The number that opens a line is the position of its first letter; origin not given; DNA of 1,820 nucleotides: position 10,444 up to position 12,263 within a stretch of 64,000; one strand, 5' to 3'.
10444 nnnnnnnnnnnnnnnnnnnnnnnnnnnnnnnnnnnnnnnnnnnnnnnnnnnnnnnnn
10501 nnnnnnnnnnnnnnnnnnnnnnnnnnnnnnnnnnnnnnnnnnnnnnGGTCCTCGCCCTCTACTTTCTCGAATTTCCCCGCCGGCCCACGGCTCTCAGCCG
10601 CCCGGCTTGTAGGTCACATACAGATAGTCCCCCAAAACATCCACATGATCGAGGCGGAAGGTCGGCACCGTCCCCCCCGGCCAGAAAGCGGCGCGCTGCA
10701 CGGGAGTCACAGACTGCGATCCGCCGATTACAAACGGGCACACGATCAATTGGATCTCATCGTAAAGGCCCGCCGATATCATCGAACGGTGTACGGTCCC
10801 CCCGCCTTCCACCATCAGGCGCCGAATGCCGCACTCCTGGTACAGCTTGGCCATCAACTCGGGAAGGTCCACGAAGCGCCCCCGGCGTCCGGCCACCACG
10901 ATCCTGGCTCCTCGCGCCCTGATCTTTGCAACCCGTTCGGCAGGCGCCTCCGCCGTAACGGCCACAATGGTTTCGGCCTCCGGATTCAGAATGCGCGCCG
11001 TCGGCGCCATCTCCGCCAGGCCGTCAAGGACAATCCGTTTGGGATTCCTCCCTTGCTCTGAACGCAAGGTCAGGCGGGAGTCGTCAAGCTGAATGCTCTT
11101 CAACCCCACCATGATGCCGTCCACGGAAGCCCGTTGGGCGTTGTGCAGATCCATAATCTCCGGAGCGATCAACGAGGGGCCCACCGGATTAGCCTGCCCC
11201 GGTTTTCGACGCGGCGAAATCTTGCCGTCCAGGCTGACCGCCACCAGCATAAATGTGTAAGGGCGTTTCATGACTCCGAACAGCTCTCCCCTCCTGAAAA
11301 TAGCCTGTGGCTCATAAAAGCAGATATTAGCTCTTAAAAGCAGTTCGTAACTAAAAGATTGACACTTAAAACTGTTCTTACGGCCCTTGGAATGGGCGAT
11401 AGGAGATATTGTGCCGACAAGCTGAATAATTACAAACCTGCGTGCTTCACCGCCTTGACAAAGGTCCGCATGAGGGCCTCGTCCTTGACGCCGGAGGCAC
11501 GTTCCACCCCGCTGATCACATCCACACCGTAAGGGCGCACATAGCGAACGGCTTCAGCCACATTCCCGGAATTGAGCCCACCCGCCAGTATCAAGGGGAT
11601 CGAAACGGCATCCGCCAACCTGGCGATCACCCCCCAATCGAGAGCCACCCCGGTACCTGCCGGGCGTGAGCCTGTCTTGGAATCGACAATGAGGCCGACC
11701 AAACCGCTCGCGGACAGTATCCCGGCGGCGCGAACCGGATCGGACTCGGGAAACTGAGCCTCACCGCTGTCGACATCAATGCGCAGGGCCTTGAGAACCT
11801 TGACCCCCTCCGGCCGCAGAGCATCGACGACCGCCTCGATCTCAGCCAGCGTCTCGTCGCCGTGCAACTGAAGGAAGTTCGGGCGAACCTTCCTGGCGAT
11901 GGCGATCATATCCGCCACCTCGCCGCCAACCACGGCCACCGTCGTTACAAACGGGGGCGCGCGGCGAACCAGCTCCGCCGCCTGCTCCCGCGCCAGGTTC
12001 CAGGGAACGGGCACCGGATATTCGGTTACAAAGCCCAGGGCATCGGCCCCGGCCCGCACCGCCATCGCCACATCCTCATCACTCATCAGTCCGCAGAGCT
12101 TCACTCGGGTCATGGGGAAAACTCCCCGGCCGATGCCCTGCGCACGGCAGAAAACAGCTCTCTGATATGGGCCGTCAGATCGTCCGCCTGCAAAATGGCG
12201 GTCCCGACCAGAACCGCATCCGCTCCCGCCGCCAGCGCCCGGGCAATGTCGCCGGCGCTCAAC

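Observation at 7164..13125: Non-canonical trp-like operon: RAM protein - trpC - trpF - RibD-C reductase - divergent TrpD-like - cytoplasmic Mo/W enzyme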

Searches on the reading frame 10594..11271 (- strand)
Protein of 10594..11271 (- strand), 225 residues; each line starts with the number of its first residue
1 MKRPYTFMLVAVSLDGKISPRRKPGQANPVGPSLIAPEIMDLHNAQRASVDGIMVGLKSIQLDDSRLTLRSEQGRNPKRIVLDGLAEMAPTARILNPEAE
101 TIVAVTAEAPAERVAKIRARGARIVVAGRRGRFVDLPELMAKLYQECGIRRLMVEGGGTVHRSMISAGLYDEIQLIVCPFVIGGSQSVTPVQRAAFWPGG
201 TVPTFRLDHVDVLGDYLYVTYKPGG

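Call 3: search_protein_families(library=pfam, proteins=[window:10594-11271:-], max_evalue=0.01)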
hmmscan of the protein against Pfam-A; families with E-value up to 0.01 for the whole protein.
window:10594-11271:- (225 aa): 1 family
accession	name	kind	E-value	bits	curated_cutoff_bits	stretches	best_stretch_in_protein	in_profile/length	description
PF01872.23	RibD_C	-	3.2e-37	128.7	24.1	1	4-213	1-191/197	RibD C-terminal domain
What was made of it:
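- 10594..11271 (-): RibD_C-type NADPH reductase, 225 aa. Pfam RibD_C (call 3).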

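Call 4: search_protein_families(library=ncbifam, proteins=[window:10594-11271:-], max_evalue=0.01)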
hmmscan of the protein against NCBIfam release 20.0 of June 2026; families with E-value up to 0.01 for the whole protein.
window:10594-11271:- (225 aa): 7 families
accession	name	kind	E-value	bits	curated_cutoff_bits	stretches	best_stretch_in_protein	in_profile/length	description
TIGR01508.1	rib_reduct_arch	equivalog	1.5e-46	158.2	186.45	1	4-222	1-209/210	2,5-diamino-6-(ribosylamino)-4(3H)-pyrimidinone 5'-phosphate reductase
TIGR00227.1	ribD_Cterm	domain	2.7e-41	141.5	150.15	1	3-222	2-215/216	riboflavin-specific deaminase C-terminal domain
TIGR00326.1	eubact_ribD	equivalog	4.1e-19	69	156.35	1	3-218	140-341/343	bifunctional diaminohydroxyphosphoribosylaminopyrimidine deaminase/5-amino-6-(5-phosphoribosylamino)uracil reductase RibD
NF010663.0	PRK14059.1-1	equivalog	8.3e-12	45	184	1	62-222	87-250/253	pyrimidine reductase family protein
NF008052.0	PRK10786.1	equivalog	1.3e-08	34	500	1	63-215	212-358/367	bifunctional diaminohydroxyphosphoribosylaminopyrimidine deaminase/5-amino-6-(5-phosphoribosylamino)uracil reductase RibD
NF010665.0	PRK14059.1-4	equivalog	2.3e-08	33.6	274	1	103-221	144-257/260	pyrimidine reductase family protein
NF010664.0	PRK14059.1-2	equivalog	4.6e-08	33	226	1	71-221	105-253/257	pyrimidine reductase family protein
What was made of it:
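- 10594..11271 (-): TIGR01508 (archaeal diaminoribosylaminopyrimidinone-5'-P reductase) scores 158 bits against a cut-off of 186 (call 4).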

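Call 24: search_solved_structures(query=window:10594-11271:-, max_evalue=0.00001, show_alignments=2)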
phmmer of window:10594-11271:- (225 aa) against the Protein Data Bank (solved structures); distinct sequences matched with E-value up to 0.00001: 12.
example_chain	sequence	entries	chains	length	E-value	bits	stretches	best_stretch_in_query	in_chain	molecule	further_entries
6p8c_A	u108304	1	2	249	8.7e-34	120.4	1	3-221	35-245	2,5-diamino-6-ribosylamino-4(3H)-pyrimidinone 5'-phosphate reductase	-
2azn_A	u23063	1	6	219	3.2e-29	105.5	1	2-198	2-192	Putative 5-amino-6-(5-phosphoribosylamino)uracil reductase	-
5xv2_A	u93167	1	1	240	1.8e-22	83.5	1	1-191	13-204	Conserved protein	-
5xv0_A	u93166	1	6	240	6.1e-22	81.7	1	1-191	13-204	Conserved protein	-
5xux_A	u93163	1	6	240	6.1e-22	81.7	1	1-191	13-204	Conserved protein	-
5xv5_A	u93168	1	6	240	1.2e-21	80.8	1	1-191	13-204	Conserved protein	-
7lrh_A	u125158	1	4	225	8.2e-17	64.9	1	2-188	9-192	Riboflavin biosynthesis protein RibD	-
2b3z_A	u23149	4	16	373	3.5e-16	62.9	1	4-223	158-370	Riboflavin biosynthesis protein ribD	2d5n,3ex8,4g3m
2o7p_A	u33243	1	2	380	6.7e-07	32.5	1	55-185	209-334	Riboflavin biosynthesis protein ribD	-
2g6v_A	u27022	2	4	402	7.3e-07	32.4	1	55-185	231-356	Riboflavin biosynthesis protein ribD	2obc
8dq9_A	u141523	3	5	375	1.1e-06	31.8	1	64-185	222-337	3-dehydroquinate dehydratase I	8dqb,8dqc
9no2_B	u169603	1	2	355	4e-06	30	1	2-184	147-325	Riboflavin biosynthesis protein RibD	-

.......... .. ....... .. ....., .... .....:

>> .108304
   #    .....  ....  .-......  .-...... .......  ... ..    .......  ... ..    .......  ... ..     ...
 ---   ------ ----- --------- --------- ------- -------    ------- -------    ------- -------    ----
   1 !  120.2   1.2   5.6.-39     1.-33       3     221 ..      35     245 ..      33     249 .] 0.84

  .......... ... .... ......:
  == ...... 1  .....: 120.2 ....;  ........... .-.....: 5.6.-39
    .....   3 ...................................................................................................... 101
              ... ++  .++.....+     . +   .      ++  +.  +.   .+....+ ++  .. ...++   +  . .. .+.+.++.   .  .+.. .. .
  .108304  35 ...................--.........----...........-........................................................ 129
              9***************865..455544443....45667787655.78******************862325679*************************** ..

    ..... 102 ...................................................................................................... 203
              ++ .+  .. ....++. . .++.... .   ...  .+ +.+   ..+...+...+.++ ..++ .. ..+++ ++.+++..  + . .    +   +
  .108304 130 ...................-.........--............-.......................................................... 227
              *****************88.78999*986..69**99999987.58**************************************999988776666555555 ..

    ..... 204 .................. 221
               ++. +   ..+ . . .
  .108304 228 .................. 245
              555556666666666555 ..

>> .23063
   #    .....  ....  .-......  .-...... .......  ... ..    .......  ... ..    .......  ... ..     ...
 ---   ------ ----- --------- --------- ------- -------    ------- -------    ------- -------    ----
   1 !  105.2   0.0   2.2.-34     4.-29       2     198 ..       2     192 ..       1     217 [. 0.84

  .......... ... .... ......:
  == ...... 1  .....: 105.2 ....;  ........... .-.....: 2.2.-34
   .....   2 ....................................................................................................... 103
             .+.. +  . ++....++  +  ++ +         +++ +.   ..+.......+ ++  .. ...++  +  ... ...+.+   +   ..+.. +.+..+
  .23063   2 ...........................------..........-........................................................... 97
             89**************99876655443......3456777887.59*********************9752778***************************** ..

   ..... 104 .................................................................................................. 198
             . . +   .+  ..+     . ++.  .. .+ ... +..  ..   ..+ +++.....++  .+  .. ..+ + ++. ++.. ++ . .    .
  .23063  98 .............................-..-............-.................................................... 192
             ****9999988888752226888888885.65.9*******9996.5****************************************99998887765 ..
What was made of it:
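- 10594..11271 (-): Closest structures are 6p8c and 2azn (call 24).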

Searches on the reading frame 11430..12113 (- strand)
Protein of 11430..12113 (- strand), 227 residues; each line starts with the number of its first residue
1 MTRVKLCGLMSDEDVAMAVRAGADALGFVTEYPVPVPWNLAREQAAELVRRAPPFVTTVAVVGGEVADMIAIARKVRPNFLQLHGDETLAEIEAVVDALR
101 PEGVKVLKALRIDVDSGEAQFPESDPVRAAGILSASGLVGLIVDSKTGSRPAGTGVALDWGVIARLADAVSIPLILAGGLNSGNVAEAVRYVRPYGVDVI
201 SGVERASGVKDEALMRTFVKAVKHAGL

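Call 3: search_protein_families(library=pfam, proteins=[window:11430-12113:-], max_evalue=0.01)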
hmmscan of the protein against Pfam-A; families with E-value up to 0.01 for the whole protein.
window:11430-12113:- (227 aa): 2 families
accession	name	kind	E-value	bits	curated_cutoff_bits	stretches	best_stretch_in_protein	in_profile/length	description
PF00697.28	PRAI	-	2.8e-32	112.5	22.7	1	5-220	2-192/193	N-(5'phosphoribosyl)anthranilate (PRA) isomerase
PF18462.6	DUF5612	-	0.0013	19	25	0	172-209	70-106/143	Domain of unknown function (DUF5612)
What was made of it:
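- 11430..12113 (-): PRAI (TrpF)-like isomerase, 227 aa; its start overlaps the IGPS-like stop by 4 nt. Pfam PRAI (call 3).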

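Call 4: search_protein_families(library=ncbifam, proteins=[window:11430-12113:-], max_evalue=0.01)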
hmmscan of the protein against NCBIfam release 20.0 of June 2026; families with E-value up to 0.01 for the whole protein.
window:11430-12113:- (227 aa): 14 families
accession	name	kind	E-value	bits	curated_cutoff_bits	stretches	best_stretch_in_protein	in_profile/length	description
NF002299.0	PRK01222.1-6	equivalog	5.1e-46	156.8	231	1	2-225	18-228/231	phosphoribosylanthranilate isomerase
NF002298.0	PRK01222.1-4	equivalog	1.7e-45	155.3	215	1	1-224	2-204/209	phosphoribosylanthranilate isomerase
NF002295.0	PRK01222.1-1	equivalog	1.2e-42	145.8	216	1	2-225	3-213/219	phosphoribosylanthranilate isomerase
NF002296.0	PRK01222.1-2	equivalog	9.7e-31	107.3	270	1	2-225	8-215/221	phosphoribosylanthranilate isomerase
NF006945.0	PRK09427.1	equivalog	4.4e-29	101.3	380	1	3-224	261-460/461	bifunctional indole-3-glycerol-phosphate synthase TrpC/phosphoribosylanthranilate isomerase TrpF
NF002300.0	PRK01222.1-7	equivalog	1.2e-28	100.1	212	1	1-224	1-193/195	phosphoribosylanthranilate isomerase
NF002304.0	PRK01222.2-4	equivalog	1.5e-24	86.6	181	1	4-224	3-205/208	phosphoribosylanthranilate isomerase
NF002301.0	PRK01222.2-1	equivalog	3.3e-23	82.4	232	1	1-224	2-211/217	phosphoribosylanthranilate isomerase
NF002297.0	PRK01222.1-3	equivalog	4.9e-21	75.1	259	1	3-223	2-200/204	phosphoribosylanthranilate isomerase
NF002302.0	PRK01222.2-2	equivalog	6.1e-17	62.5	172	1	4-223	3-187/193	phosphoribosylanthranilate isomerase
NF002303.0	PRK01222.2-3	equivalog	4.7e-16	58.9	224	1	3-225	2-203/208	phosphoribosylanthranilate isomerase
NF010563.0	PRK13958.1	equivalog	2.3e-15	56.7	234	1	4-224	3-205/210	phosphoribosylanthranilate isomerase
NF010376.0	PRK13803.1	equivalog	9.9e-11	41.1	819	1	3-224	6-207/600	bifunctional phosphoribosylanthranilate isomerase/tryptophan synthase subunit beta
NF005819.0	PRK07695.1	equivalog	0.00041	20.1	251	1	162-213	140-190/205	thiazole tautomerase TenI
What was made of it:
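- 11430..12113 (-): Below all NCBIfam cut-offs (157 against 231, call 4).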

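Call 26: search_solved_structures(query=window:11430-12113:-, max_evalue=1e-15, show_alignments=2)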
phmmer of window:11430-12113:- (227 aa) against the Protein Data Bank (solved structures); distinct sequences matched with E-value up to 1e-15: 6.
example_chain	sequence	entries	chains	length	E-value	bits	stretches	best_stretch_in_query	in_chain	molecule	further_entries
1lbm_A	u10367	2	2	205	5.5e-25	91.5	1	1-223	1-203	PHOSPHORIBOSYL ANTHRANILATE ISOMERASE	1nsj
1dl3_A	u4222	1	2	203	1.1e-20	77.4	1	1-223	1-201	PROTEIN (PHOSPHORIBOSYLANTRANILATE ISOMERASE)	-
4aaj_A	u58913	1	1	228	1.8e-19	73.5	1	4-224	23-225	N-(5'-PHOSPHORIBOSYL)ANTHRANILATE ISOMERASE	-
5lhf_A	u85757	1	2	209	2.1e-17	66.7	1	4-224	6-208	N-(5'-phosphoribosyl)anthranilate isomerase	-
5lhe_A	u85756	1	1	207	2.1e-17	66.7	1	4-224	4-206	N-(5'-phosphoribosyl)anthranilate isomerase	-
4wui_A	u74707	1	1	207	9.9e-17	64.5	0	150-223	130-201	N-(5'-phosphoribosyl)anthranilate isomerase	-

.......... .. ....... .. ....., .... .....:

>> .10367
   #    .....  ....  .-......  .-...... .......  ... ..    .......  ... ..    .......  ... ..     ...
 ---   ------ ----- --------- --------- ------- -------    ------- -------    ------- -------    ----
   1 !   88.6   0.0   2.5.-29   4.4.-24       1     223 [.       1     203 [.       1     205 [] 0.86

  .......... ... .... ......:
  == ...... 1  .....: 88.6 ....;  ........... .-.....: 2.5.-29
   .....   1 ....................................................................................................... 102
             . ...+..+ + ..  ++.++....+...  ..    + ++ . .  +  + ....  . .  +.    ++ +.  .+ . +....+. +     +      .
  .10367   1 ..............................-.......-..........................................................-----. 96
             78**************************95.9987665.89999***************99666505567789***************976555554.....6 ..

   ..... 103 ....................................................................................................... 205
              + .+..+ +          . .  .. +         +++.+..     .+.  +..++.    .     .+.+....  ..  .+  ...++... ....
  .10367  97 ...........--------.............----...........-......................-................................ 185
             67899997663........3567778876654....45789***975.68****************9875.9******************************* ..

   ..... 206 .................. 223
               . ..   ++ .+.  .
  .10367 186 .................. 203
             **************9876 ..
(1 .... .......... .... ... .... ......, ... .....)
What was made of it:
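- The PRAI residue aligned with T. maritima Arg36 is replaced (call 26).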
